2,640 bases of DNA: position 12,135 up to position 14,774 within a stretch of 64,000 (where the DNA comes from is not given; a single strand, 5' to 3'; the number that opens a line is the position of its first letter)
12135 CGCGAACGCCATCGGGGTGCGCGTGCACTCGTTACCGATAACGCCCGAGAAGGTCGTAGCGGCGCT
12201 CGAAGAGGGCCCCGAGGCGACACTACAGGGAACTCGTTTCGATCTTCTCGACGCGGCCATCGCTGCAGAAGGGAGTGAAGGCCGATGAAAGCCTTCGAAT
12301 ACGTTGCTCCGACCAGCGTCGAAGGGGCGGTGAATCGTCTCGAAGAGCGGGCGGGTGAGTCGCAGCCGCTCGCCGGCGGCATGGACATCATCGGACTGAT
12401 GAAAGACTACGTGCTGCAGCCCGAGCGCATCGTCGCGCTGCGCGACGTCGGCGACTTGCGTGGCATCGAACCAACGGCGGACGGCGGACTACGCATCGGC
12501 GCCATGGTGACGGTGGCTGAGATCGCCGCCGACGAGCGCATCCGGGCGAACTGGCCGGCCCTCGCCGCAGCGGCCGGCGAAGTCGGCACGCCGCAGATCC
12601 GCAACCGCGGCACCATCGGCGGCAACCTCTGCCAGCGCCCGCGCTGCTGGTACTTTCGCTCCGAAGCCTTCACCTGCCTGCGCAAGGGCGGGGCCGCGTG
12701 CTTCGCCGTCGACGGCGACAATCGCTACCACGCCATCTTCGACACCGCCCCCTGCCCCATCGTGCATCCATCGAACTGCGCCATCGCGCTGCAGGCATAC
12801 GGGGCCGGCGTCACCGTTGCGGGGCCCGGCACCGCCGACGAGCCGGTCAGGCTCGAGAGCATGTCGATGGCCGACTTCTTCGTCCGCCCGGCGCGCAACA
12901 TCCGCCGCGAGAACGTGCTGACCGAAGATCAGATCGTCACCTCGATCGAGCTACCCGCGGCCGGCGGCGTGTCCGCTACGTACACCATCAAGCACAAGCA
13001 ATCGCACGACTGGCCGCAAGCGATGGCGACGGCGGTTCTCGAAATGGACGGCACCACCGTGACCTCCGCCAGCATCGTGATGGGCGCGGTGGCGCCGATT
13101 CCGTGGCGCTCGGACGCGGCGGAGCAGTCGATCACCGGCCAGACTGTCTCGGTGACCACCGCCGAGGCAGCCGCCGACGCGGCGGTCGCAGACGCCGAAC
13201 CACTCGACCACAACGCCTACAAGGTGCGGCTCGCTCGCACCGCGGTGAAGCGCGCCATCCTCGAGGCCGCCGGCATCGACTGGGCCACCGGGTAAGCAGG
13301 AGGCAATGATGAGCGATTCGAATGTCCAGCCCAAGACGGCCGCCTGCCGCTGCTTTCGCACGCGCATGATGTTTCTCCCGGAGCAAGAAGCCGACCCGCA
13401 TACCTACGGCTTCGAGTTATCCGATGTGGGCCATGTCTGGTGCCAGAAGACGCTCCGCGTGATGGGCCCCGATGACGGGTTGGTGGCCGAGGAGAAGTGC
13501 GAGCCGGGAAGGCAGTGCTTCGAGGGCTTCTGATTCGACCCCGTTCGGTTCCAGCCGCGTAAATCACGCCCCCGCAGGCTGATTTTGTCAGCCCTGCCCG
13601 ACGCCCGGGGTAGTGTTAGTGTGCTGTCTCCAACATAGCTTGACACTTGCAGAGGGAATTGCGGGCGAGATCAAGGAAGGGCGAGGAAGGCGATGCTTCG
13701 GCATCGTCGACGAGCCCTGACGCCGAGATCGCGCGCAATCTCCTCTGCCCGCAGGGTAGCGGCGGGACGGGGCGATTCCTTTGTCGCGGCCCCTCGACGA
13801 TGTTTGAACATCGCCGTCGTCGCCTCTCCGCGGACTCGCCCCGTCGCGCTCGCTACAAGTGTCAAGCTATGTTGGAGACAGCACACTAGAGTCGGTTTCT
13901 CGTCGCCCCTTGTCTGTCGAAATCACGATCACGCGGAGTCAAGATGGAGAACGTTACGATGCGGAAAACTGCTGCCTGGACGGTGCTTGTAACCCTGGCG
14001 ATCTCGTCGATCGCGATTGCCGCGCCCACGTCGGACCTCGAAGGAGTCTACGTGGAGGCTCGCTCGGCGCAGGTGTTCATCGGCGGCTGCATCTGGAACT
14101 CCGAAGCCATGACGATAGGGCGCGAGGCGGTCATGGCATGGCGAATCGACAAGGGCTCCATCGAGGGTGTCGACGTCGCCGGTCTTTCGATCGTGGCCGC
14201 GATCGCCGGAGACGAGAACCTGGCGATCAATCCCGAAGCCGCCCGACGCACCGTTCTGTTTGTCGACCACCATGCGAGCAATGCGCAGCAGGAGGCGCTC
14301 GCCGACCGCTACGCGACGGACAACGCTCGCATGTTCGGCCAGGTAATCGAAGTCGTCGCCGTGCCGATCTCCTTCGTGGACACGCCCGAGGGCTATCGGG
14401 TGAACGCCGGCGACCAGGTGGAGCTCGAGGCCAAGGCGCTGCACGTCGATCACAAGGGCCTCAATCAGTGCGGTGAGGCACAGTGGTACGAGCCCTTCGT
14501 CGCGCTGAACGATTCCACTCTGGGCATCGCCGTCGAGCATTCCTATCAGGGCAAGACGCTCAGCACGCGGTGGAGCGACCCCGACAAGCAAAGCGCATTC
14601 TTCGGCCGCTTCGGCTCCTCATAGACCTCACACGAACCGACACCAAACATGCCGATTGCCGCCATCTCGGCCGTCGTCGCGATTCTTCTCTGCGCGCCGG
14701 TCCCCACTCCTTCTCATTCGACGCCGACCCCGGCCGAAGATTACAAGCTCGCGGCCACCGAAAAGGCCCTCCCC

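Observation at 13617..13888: Perfect 33-bp inverted repeats enclosing a 206-bp palindromic core (MITE-like / cruciform element) upstream of two secreted proteins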

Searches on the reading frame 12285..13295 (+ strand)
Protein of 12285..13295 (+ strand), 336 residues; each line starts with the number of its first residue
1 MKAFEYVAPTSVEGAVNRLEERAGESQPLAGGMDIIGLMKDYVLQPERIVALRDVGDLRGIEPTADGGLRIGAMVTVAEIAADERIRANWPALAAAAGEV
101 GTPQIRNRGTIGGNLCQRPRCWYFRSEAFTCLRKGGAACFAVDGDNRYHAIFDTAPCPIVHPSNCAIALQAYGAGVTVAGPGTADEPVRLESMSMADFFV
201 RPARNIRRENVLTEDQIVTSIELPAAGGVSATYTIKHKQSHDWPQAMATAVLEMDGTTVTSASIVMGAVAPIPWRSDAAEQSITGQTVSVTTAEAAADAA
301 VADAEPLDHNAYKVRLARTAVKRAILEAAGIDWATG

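Call 14: search_protein_families(library=pfam, proteins=[window:12285-13295:+], max_evalue=0.01)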
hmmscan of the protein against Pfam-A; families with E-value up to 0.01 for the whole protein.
window:12285-13295:+ (336 aa): 2 families
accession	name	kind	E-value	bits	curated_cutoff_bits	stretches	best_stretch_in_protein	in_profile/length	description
PF00941.27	FAD_binding_5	-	2.5e-34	119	27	1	3-225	2-169/170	FAD binding domain in molybdopterin dehydrogenase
PF03450.22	CO_deh_flav_C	-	1e-15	58.1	25.5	1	232-328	2-102/102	CO dehydrogenase flavoprotein C-terminal domain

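Call 52: find_encoding_contigs(protein=window:12285-13295:+, flank=3000, max_places=10)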
Protein window:12285-13295:+ (336 aa): no gene with exactly this product is on record in the collection.

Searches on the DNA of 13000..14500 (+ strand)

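Call 6: search_rna_families(source=window, start=13000, end=14500, threshold=evalue, max_evalue=10)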
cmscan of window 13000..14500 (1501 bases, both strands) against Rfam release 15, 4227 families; matches with E-value up to 10: 13.
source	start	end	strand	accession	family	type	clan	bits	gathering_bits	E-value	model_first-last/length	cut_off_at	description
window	13619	13886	-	RF04159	MIR1437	Gene; miRNA;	-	45.5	168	4e-06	1-192/192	no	MIR1437 microRNA precursor family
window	13663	13841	+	RF04159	MIR1437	Gene; miRNA;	-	26.9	168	0.047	1-192/192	no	MIR1437 microRNA precursor family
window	13290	13405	+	RF03169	c-di-GMP-II-GAG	Cis-reg; riboswitch;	CL00127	21.9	40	0.26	1-86/86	no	c-di-GMP-II-GAG riboswitch aptamer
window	13663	13840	+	RF04119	MIR1858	Gene; miRNA;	-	20.5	137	1.6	1-197/197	no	MIR1858 microRNA precursor family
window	14004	14024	-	RF01109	SBRMV1_UPD-PKd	Cis-reg;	-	19.3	33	1.8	1-21/21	no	Pseudoknot of upstream pseudoknot domain (UPD) of the 3'UTR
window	13756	13857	-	RF03240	MIR5534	Gene; miRNA;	-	19.2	79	1.6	1-102/102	no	MIR5534 microRNA precursor family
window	13685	13783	+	RF02987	GA-cis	Gene; sRNA;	-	16.5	34.7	2.5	1-88/88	no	GA-cis RNA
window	14334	14385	-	RF03624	mir-5345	Gene; miRNA;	-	16.5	95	3.7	1-76/76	no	mir-5345 microRNA precursor family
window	13314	13459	+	RF02174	SMAD5-AS1_2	Gene; lncRNA;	-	16.4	50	0.32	1-129/129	no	SMAD5 antisense RNA 1 conserved region 2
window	13030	13068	-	RF01840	ovine_lenti_FSE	Cis-reg; frameshift_element;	-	15.1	45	6.4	1-33/54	no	ribosomal frameshift element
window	13209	13393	+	RF00222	IRES_Bag1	Cis-reg; IRES;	-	14.9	37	0.78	1-370/370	no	Bag-1 internal ribosome entry site (IRES)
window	14196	14228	-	RF03139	S4-Bacteroidia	Cis-reg; leader;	CL00119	14.1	34.7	8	1-32/34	no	S4-Bacteroidia ribosomal protein leader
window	13015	13117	-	RF02830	Scr1601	Gene; sRNA;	-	12.6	100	8.6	93-202/209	no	Streptomyces RNA 1601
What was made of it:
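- On Rfam RNA families: The best hit is MIR1437 at 45.5 bits against a gathering score of 168 (call 6).
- The best Rfam hit scores 45.5 bits against a gathering score of 168, and it is to a plant miRNA hairpin (call 6).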

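Call 15: search_dna_similar(query=window:13617-13888:+, collection=plasmids, mode=distant, max_evalue=0.01)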
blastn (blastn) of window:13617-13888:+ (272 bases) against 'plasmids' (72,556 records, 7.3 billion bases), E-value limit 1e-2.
No match.
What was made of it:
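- Tried and rejected: No plasmid match (call 15).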

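Call 16: search_dna_similar(query=window:13617-13888:+, collection=phages, mode=distant, max_evalue=0.01)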
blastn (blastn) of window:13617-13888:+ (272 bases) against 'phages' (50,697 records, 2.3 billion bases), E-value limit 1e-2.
Records with a match: 5; places in all: 5; records where one place covers at least 80% of the query: 0.
Best place of each record, by identity: 80-90% 5.
By first word of the organism name: Rhodococcus 5.
By host as written in the record: Rhodococcus erythropolis RIA 643 5.
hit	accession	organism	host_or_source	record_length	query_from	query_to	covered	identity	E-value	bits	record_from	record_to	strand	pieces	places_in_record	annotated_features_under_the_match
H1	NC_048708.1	Rhodococcus phage Takoda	Rhodococcus erythropolis RIA 643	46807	39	83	17%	83.0%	6e-3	47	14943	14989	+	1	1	21: tail length tape measure protein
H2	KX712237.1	Rhodococcus phage Partridge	Rhodococcus erythropolis RIA 643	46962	39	83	17%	83.0%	6e-3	47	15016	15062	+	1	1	tape measure protein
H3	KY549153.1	Rhodococcus phage AngryOrchard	Rhodococcus erythropolis RIA 643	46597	39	83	17%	83.0%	6e-3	47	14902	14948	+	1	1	tape measure protein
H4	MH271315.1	Rhodococcus phage Takoda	Rhodococcus erythropolis RIA 643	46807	39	83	17%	83.0%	6e-3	47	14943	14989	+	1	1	21: tape measure protein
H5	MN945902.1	Rhodococcus phage Dinger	Rhodococcus erythropolis RIA 643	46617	39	83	17%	83.0%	6e-3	47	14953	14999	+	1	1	21: tape measure protein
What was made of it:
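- Tried and rejected: The only phage matches are 45-nt chance hits in Rhodococcus tape-measure genes (call 16).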

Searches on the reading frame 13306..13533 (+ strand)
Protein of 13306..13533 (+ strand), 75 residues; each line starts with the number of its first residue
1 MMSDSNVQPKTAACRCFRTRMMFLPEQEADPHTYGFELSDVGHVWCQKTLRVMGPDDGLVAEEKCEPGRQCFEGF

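Call 14: search_protein_families(library=pfam, proteins=[window:13306-13533:+], max_evalue=0.01)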
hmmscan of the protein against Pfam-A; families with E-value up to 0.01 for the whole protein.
window:13306-13533:+ (75 aa): 0 families

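Call 18: find_encoding_contigs(protein=window:13306-13533:+, flank=10000, max_places=10)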
Protein window:13306-13533:+ (75 aa): no gene with exactly this product is on record in the collection.
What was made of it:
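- Tried and rejected: The exact 336-aa and 75-aa upstream proteins are not on record (calls 18, 52).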

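Call 53: find_encoding_contigs(protein=window:13309-13533:+, flank=3000, max_places=10)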
Protein window:13309-13533:+ (74 aa): 2 contigs read that carry it; 2 places shown.
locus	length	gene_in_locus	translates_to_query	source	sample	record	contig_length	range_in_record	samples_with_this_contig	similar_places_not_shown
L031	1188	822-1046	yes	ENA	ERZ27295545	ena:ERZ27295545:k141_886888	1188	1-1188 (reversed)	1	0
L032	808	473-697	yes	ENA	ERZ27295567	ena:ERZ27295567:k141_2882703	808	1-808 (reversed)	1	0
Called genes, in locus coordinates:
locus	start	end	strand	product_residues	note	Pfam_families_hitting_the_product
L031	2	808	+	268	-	?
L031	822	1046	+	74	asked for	-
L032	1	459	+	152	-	?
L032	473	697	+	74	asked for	-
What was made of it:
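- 13309..13533 (+): Upstream neighbour: conserved 74-aa ORF that ends the Mo-hydroxylase gene cluster (not part of the element). The exact protein is encoded on contigs L031 and L032, which break inside the element (call 53).
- Tried and rejected: The 74-aa version worked (call 53).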

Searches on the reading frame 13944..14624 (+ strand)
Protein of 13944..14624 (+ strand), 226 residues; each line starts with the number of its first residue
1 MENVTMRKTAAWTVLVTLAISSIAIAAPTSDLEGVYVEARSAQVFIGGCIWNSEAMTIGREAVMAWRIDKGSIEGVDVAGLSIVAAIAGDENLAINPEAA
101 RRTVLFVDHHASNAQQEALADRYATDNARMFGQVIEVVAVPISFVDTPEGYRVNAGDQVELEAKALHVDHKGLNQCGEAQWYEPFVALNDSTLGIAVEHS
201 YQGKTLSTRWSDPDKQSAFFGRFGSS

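Call 14: search_protein_families(library=pfam, proteins=[window:13944-14624:+], max_evalue=0.01)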
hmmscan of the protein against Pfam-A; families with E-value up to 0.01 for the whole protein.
window:13944-14624:+ (226 aa): 1 family
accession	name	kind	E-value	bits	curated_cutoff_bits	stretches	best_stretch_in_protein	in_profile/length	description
PF07040.16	DUF1326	-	1.9e-16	61.1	25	1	49-170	11-136/177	Protein of unknown function (DUF1326)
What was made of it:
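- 13959..14624 (+): Downstream neighbour: DUF1326 gene. The start is probably ATG 13959, 70 nt after the element (not part of the element). Pfam DUF1326, E = 1.9e-16 (call 14).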

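Call 17: find_encoding_contigs(protein=window:13944-14624:+, flank=10000, max_places=10)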
Protein window:13944-14624:+ (226 aa): 3 contigs read that carry it; 3 places shown.
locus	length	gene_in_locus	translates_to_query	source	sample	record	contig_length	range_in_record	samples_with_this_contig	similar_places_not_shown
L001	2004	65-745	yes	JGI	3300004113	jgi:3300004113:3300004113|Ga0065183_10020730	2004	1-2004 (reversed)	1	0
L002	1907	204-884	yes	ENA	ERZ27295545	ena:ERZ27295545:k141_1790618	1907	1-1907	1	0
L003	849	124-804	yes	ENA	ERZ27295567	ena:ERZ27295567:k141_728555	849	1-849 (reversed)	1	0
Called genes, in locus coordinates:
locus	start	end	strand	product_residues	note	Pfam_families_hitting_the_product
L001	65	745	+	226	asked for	PF07040:DUF1326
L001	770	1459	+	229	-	-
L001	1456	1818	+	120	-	-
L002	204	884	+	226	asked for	PF07040:DUF1326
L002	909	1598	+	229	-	-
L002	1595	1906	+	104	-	?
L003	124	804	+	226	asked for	PF07040:DUF1326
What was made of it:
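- All contigs of the window's locus break inside the element (calls 17, 53), so assemblers clearly struggle here.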

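Call 34: find_homologous_proteins(query=window:13944-14624:+, max_evalue=1e-20)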
Query window:13944-14624:+ (226 aa): 127 proteins with E <= 1e-20 among 654 candidates; the best 120 are listed.
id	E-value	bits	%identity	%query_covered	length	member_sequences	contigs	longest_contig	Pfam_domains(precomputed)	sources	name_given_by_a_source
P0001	1.5e-144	497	100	100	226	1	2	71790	PF07040.17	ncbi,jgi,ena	-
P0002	8.1e-122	423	87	97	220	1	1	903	PF07040.17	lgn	-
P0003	1.9e-118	412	85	97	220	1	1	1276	PF07040.17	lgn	-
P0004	1.1e-116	406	84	97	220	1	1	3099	PF07040.17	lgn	-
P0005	1.7e-115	402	82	97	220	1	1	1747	PF07040.17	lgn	-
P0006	8.9e-114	396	81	97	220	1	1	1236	PF07040.17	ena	-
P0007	1.0e-108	380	78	96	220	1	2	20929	PF07040.17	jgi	jgi:hypothetical protein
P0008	1.6e-104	366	78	96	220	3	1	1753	PF07040.17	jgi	jgi:hypothetical protein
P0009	2.9e-104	365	75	96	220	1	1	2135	PF07040.17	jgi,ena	-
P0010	1.2e-96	340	70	96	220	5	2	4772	PF07040.17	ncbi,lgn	-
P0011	1.0e-95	337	73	92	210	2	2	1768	PF07040.17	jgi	jgi:hypothetical protein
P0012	1.4e-95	337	69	96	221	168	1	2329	PF07040.17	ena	-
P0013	6.2e-95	335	70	96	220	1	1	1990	PF07040.17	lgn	-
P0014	9.8e-94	331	69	96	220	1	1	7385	PF07040.17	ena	-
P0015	2.4e-92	326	66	96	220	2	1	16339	PF07040.17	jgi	jgi:hypothetical protein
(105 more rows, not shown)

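Call 36: find_encoding_contigs(protein=P0007, flank=6000, max_places=3)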
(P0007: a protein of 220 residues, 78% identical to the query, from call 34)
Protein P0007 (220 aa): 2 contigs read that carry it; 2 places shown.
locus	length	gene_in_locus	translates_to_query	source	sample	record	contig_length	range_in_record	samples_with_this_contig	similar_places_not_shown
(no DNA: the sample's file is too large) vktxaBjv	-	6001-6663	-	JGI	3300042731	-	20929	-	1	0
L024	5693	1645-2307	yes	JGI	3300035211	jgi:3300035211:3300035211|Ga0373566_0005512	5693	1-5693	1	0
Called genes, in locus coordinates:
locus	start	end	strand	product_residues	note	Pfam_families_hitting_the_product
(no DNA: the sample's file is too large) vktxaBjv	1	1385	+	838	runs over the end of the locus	PF13476:AAA_23, PF13514:AAA_27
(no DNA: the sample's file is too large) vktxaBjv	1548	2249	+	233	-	PF13085:Fer2_3 (weak), PF01799:Fer2_2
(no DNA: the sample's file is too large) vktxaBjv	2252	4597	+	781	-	PF01315:Ald_Xan_dh_C, PF02738:MoCoBD_1, PF20256:MoCoBD_2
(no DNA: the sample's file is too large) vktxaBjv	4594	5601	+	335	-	PF00941:FAD_binding_5, PF03450:CO_deh_flav_C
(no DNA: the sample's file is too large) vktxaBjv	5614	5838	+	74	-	-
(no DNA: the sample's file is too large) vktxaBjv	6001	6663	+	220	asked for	PF07040:DUF1326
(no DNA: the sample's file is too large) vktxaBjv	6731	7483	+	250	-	-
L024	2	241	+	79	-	?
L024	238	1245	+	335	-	PF00941:FAD_binding_5, PF03450:CO_deh_flav_C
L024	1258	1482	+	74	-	-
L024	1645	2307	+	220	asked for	PF07040:DUF1326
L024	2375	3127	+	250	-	-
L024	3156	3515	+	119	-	-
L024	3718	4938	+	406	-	PF05066:HARE-HTH (faint)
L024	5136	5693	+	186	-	?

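Call 37: find_encoding_contigs(protein=P0004, flank=6000, max_places=3)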
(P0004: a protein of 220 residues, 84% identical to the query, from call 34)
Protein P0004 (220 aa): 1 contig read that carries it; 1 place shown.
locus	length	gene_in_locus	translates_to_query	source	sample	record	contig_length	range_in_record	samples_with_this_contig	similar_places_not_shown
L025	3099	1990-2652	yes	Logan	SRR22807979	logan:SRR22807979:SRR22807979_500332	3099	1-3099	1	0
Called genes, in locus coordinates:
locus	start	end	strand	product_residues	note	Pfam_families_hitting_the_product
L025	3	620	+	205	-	?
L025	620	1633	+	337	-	PF00941:FAD_binding_5, PF03450:CO_deh_flav_C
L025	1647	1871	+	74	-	-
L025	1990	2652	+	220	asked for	PF07040:DUF1326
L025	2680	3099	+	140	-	?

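Call 38: find_encoding_contigs(protein=P0015, flank=6000, max_places=3)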
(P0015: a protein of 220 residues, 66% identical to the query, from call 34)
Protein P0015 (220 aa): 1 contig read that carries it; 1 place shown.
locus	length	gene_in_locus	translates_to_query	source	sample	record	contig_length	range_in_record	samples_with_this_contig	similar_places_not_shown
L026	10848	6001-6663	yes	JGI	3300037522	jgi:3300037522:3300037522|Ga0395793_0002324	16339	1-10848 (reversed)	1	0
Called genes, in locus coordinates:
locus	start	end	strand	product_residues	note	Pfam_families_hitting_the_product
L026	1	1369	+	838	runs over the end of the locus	PF13476:AAA_23, PF13514:AAA_27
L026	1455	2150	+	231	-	PF13085:Fer2_3 (weak), PF01799:Fer2_2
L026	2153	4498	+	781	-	PF01315:Ald_Xan_dh_C, PF02738:MoCoBD_1, PF20256:MoCoBD_2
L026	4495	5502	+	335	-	PF00941:FAD_binding_5, PF03450:CO_deh_flav_C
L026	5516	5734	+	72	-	-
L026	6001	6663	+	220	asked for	PF07040:DUF1326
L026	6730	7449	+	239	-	-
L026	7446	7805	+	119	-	-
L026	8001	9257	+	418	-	-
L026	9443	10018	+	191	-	PF04542:Sigma70_r2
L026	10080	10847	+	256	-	?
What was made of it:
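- Relatives with the same gene order (DUF1326 orthologues 66-84% identical) have intergenic regions of 118-266 nt and no element (calls 36-38).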

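Call 43: list_cluster_members(proteins=[P0001])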
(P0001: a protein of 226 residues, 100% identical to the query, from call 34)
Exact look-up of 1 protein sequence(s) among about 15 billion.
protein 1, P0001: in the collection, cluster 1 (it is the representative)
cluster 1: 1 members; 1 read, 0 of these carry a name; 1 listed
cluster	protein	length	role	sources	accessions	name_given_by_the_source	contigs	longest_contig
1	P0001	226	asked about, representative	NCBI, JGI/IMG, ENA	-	-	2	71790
